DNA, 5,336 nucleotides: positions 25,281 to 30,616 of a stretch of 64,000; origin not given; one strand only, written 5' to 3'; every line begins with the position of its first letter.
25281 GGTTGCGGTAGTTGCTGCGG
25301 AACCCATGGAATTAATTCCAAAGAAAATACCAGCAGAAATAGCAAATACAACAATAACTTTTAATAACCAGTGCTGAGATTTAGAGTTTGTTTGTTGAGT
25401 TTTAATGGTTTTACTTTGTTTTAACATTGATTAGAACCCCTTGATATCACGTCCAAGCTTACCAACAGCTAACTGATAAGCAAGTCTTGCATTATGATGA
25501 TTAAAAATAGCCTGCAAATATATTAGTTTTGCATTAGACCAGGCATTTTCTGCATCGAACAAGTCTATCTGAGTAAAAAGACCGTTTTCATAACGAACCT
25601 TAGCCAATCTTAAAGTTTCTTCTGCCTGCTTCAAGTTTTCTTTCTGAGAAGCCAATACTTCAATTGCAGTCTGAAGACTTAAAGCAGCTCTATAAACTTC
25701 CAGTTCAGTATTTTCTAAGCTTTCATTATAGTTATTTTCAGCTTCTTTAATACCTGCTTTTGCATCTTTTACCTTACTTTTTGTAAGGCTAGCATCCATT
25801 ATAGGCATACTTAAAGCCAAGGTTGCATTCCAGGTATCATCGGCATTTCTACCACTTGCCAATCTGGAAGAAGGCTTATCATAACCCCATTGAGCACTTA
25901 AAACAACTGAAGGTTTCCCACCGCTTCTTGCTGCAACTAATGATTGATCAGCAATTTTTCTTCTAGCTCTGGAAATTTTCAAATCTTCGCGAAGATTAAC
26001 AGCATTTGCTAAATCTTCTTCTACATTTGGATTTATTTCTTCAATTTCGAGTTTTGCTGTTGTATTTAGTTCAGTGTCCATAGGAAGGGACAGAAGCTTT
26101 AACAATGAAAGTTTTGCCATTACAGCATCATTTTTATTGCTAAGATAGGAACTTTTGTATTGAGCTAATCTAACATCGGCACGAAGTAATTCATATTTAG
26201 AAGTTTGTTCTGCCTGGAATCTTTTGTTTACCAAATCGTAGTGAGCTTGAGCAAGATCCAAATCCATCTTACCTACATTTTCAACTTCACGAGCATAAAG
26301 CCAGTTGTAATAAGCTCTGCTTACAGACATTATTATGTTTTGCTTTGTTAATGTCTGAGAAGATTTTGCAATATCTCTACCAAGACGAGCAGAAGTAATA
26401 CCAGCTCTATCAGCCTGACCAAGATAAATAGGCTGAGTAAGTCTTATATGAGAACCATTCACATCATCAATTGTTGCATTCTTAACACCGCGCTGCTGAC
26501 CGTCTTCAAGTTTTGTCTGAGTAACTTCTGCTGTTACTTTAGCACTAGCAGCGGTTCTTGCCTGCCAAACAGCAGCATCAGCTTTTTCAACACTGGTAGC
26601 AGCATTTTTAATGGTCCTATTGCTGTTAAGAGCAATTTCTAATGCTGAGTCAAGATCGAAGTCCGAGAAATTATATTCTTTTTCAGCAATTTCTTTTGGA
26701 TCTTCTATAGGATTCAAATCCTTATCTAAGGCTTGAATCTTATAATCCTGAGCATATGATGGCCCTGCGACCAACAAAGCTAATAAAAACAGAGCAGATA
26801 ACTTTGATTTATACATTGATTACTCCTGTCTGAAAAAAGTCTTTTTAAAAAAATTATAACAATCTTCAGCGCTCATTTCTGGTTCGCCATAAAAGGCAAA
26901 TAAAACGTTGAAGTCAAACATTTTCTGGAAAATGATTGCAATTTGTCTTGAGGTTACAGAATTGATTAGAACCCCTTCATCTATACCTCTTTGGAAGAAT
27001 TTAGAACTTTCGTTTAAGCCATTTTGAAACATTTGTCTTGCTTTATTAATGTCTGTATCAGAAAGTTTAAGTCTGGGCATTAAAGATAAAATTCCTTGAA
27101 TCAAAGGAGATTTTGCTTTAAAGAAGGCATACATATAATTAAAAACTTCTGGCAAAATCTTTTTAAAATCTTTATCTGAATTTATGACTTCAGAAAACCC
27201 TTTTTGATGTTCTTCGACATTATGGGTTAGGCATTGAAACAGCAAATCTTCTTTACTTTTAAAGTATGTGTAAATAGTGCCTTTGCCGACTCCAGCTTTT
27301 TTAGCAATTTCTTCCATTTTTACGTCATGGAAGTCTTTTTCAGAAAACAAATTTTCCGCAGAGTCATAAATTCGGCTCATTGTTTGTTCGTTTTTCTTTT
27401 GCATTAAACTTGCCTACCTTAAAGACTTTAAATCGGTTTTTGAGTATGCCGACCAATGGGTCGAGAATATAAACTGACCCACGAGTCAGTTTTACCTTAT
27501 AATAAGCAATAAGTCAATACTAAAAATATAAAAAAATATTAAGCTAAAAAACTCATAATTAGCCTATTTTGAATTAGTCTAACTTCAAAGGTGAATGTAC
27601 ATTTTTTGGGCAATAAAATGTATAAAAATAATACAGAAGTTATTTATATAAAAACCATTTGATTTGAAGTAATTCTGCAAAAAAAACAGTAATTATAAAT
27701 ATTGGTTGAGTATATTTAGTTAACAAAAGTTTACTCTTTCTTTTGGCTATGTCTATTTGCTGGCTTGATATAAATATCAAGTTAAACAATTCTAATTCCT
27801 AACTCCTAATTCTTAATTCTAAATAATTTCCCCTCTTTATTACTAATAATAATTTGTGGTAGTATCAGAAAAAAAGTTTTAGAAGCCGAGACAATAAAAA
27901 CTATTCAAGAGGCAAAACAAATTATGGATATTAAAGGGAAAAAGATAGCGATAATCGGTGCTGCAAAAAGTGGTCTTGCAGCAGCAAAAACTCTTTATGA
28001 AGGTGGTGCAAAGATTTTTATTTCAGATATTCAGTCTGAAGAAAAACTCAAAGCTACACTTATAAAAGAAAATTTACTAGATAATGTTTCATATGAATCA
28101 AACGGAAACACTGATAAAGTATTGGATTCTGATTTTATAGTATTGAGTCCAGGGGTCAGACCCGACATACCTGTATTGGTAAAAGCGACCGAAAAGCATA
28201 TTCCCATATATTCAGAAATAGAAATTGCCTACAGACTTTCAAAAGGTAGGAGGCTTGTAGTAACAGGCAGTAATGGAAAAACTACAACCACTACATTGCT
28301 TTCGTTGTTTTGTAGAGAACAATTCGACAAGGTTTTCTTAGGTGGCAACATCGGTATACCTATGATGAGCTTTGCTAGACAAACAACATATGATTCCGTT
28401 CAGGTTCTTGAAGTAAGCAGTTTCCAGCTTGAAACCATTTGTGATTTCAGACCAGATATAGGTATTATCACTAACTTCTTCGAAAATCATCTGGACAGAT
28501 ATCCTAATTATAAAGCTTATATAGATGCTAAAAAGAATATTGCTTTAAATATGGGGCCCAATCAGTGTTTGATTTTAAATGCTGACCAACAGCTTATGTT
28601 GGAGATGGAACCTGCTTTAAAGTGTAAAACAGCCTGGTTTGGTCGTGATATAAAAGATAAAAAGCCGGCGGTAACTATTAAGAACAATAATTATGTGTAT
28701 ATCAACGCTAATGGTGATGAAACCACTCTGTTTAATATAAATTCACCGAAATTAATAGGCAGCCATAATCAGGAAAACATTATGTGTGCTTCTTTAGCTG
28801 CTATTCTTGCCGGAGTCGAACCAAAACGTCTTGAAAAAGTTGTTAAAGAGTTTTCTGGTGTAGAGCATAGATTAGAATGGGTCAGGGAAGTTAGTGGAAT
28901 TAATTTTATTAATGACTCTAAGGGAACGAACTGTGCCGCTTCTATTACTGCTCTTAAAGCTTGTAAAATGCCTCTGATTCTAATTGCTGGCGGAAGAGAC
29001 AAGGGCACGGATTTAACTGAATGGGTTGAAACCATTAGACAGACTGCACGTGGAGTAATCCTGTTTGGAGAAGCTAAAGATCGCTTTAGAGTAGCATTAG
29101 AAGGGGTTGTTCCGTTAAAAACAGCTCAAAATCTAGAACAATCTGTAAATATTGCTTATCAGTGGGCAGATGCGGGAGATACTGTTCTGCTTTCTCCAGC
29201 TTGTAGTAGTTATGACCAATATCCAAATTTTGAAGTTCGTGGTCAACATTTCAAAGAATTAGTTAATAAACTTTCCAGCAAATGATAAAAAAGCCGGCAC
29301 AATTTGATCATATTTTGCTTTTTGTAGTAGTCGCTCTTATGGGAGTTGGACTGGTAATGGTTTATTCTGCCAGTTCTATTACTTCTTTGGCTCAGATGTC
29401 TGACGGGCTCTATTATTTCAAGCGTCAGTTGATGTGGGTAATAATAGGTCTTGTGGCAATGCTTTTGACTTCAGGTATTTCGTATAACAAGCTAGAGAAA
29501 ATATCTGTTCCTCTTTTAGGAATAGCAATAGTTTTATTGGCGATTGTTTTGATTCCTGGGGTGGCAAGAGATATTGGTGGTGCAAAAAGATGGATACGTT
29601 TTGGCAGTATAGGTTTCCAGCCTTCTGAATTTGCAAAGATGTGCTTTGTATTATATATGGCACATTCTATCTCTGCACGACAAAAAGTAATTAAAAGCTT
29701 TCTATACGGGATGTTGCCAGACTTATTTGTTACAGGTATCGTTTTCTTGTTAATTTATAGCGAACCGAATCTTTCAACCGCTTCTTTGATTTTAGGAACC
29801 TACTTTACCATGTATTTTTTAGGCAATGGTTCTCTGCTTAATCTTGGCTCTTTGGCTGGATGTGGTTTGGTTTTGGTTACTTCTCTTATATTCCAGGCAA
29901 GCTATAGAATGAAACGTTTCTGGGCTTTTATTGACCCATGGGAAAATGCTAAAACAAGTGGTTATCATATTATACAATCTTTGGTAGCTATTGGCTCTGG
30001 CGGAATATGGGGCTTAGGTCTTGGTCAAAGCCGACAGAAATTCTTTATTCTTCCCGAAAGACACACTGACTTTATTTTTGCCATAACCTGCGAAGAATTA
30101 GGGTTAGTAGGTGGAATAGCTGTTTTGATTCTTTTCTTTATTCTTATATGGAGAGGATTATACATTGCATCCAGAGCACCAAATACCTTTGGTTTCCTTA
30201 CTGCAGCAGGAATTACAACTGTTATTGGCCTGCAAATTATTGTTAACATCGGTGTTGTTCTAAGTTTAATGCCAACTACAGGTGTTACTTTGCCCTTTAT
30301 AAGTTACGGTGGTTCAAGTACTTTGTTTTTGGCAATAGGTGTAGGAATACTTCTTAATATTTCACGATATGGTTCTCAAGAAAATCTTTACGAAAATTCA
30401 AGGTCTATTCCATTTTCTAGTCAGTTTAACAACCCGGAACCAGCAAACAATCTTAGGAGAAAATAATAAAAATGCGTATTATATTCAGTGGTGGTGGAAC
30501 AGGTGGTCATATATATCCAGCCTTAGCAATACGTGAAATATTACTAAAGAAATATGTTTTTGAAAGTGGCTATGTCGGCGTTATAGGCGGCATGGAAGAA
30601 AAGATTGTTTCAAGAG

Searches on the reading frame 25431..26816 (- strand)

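Call 79: search_protein_families(library=pfam, proteins=[window:25431-26816:-], max_evalue=0.00001)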
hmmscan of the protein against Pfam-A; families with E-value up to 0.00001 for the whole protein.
window:25431-26816:- (461 aa): 1 family
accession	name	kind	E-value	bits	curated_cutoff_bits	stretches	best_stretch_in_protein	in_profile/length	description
PF02321.23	OEP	-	1.1e-44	152.9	22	2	266-452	2-187/187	Outer membrane efflux protein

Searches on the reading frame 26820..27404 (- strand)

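Call 79: search_protein_families(library=pfam, proteins=[window:26820-27404:-], max_evalue=0.00001)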
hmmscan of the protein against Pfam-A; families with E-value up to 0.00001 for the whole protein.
window:26820-27404:- (194 aa): 1 family
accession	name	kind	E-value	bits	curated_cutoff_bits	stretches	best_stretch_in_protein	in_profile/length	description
PF00440.29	TetR_N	-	1.1e-18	67.1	24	1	12-57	1-46/47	Bacterial regulatory proteins, tetR family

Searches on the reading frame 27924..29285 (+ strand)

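Call 79: search_protein_families(library=pfam, proteins=[window:27924-29285:+], max_evalue=0.00001)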
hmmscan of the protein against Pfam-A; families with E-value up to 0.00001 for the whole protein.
window:27924-29285:+ (453 aa): 4 families
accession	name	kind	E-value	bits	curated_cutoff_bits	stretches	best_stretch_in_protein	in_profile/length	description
PF08245.18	Mur_ligase_M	-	1.6e-28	100.5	24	1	113-293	1-200/200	Mur ligase middle domain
PF02875.26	Mur_ligase_C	-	9.2e-13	49.6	28.4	1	315-427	1-127/127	Mur ligase, glutamate ligase domain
PF21377.3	MurD_N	-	3.6e-09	37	24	1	7-81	1-73/76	MurD N-terminal domain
PF21799.2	MurD-like_N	-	3e-08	34.3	27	1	6-95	1-86/88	Mur ligase MurD-like, N-terminal domain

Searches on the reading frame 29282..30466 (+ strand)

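Call 79: search_protein_families(library=pfam, proteins=[window:29282-30466:+], max_evalue=0.00001)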
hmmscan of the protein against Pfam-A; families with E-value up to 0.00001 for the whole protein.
window:29282-30466:+ (394 aa): 1 family
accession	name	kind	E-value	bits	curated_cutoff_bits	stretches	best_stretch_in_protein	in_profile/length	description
PF01098.24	FTSW_RODA_SPOVE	-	6.8e-109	364.5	26.4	1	12-363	3-353/356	Cell cycle protein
